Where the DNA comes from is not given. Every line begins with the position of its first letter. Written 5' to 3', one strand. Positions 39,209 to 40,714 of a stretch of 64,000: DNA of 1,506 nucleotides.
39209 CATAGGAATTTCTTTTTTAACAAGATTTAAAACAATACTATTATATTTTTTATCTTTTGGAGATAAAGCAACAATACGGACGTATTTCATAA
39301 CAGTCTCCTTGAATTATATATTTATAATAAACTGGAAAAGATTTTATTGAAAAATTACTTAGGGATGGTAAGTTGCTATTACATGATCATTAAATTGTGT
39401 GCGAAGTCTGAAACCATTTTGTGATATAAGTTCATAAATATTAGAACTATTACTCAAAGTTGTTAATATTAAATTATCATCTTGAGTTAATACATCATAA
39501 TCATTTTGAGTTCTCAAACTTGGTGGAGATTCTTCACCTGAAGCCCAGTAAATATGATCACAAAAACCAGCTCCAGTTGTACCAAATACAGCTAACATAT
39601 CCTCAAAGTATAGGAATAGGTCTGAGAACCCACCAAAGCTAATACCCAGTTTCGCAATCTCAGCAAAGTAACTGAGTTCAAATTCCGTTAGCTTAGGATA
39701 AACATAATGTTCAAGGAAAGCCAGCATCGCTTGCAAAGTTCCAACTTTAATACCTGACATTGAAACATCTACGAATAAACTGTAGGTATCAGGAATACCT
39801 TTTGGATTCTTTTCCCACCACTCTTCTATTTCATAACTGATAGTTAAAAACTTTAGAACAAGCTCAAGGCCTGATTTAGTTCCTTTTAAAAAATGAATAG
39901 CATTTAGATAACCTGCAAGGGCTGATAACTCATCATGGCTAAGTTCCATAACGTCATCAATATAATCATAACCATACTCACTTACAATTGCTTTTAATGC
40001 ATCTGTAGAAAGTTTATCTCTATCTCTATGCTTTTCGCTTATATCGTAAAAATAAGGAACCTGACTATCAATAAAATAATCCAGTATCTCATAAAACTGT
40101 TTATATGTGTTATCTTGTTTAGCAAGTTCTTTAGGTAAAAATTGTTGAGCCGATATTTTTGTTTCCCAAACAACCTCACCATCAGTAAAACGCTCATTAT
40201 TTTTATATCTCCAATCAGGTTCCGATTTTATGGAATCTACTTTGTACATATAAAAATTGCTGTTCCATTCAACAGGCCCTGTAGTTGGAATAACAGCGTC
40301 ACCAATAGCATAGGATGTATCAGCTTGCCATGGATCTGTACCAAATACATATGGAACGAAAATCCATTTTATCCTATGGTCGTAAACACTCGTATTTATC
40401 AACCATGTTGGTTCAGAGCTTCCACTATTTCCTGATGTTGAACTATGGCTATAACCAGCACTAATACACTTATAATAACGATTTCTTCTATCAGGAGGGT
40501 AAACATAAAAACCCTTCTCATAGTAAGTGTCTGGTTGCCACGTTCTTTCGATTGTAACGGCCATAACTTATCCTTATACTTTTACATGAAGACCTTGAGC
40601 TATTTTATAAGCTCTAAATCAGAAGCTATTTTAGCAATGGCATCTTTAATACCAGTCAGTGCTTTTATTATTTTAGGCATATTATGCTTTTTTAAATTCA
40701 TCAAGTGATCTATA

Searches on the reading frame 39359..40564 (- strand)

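Call 29: search_protein_families(library=pfam, proteins=[window:39359-40564:-], max_evalue=0.01)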
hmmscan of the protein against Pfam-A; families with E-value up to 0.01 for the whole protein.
window:39359-40564:- (401 aa): 1 family
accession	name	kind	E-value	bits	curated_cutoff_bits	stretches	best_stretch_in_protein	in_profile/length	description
PF09684.15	Tail_P2_I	-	5.5e-10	39.7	20.6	1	222-285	70-133/139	Phage tail protein (Tail_P2_I)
